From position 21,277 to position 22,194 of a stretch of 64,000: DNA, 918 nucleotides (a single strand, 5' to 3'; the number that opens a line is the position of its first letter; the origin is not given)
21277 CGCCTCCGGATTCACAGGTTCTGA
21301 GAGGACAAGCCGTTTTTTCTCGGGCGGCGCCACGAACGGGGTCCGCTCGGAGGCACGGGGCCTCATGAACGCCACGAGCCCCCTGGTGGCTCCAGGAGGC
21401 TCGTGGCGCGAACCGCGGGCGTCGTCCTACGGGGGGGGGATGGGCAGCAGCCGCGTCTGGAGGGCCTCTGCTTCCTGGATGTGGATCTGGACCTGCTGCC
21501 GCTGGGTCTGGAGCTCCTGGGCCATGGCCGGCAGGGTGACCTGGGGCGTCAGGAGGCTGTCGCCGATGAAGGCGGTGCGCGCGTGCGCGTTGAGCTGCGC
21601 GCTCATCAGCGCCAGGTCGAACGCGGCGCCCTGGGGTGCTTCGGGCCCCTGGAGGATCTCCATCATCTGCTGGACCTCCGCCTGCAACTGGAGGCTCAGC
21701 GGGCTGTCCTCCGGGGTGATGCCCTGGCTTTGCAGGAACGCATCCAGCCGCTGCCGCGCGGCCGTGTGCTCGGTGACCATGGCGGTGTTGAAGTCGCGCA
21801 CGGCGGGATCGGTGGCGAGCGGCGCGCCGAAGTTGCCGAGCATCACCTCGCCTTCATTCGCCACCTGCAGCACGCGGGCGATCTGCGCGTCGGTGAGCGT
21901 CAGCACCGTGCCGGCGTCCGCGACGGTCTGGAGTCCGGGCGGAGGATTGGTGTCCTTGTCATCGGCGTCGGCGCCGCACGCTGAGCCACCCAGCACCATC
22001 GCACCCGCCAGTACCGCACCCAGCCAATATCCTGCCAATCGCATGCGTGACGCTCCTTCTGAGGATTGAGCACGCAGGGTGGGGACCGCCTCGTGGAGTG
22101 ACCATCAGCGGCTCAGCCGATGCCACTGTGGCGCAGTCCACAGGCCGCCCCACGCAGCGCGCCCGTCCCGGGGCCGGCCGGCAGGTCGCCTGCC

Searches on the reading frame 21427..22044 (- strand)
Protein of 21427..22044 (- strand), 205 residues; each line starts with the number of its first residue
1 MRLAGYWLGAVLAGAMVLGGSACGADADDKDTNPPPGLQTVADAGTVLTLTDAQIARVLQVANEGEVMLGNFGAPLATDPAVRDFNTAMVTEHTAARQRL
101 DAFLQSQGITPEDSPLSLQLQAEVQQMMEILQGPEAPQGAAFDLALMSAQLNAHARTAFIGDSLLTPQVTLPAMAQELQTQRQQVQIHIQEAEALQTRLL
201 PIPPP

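Call 9: search_protein_families(library=pfam, proteins=[window:21427-22044:-], max_evalue=0.01)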
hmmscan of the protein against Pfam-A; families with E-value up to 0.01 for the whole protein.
window:21427-22044:- (205 aa): 1 family
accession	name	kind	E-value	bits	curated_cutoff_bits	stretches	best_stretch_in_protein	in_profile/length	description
PF13628.12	DUF4142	-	4.3e-16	59.9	27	1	51-195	2-138/138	Domain of unknown function (DUF4142)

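Call 10: search_protein_families(library=ncbifam, proteins=[window:21427-22044:-], max_evalue=0.01)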
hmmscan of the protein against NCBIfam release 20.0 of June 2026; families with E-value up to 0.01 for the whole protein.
window:21427-22044:- (205 aa): 0 families
